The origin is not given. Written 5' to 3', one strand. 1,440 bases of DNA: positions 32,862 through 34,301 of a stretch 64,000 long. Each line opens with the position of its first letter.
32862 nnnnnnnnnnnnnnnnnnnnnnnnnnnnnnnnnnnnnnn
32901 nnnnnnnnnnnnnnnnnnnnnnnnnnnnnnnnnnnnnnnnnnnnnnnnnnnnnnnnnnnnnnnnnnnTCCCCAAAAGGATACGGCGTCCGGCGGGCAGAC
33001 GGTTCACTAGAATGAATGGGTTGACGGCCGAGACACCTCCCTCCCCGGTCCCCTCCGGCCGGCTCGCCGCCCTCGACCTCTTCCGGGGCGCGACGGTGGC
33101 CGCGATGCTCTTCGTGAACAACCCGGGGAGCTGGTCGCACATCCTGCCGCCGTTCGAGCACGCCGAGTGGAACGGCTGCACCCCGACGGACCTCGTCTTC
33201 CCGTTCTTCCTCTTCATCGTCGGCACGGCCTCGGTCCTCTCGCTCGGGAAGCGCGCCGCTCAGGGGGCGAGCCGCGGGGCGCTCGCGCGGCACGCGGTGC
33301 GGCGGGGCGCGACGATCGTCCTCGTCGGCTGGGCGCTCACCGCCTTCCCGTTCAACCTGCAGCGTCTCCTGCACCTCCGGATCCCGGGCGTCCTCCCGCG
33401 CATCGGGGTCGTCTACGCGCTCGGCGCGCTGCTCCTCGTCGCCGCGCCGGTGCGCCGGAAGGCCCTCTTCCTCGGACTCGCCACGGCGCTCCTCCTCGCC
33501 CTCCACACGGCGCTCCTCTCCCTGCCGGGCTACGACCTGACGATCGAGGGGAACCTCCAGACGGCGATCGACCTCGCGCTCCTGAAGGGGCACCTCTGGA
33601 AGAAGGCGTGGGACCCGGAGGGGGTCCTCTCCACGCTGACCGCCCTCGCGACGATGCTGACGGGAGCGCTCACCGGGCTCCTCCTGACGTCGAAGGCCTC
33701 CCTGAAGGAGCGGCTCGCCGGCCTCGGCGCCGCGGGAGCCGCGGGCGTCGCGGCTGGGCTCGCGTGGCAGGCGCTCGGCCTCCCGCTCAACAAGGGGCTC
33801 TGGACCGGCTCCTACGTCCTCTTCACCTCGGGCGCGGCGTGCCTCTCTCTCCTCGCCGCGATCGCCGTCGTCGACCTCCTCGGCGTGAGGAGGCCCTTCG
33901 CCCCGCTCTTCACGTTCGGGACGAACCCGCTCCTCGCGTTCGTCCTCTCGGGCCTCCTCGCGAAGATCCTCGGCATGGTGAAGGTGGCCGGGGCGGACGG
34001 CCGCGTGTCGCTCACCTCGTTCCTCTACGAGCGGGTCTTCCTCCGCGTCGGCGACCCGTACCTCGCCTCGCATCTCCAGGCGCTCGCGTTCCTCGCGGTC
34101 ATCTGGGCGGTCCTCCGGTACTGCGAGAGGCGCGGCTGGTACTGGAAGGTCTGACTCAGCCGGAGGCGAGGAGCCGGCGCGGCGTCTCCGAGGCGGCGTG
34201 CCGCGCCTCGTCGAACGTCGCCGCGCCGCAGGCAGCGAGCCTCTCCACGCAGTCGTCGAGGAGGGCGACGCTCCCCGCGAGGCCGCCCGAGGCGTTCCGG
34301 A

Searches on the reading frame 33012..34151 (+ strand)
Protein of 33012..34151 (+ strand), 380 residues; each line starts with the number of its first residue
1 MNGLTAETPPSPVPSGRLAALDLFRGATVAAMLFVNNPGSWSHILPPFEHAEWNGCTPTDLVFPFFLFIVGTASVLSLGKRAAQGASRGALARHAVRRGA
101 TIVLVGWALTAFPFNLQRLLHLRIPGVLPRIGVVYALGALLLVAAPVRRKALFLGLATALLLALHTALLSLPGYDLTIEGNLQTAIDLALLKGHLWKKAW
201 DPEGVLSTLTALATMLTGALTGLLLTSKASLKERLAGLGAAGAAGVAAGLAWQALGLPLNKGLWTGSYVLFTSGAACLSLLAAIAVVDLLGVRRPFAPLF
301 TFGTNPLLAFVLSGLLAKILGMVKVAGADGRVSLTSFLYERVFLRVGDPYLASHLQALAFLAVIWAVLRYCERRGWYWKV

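Call 49: search_protein_families(library=pfam, proteins=[window:33012-34151:+], max_evalue=0.001)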
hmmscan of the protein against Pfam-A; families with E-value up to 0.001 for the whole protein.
window:33012-34151:+ (380 aa): 2 families
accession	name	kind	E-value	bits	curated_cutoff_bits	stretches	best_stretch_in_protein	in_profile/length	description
PF07786.18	HGSNAT_cat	-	1.7e-08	34.7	22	1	17-170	1-140/222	Heparan-alpha-glucosaminide N-acetyltransferase, catalytic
PF16401.11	DUF5009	-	0.00023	21.1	25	1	50-91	42-86/260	Domain of unknown function (DUF5009)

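Call 50: search_protein_families(library=ncbifam, proteins=[window:33012-34151:+], max_evalue=0.001)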
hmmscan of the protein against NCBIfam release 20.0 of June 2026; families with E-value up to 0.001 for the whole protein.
window:33012-34151:+ (380 aa): 1 family
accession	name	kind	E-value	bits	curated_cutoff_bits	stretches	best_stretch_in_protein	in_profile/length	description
NF046061.1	NagX_SO_3504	equivalog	9.5e-34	117.1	480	1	30-320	26-323/369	transmembrane glucosamine N-acetyltransferase NagX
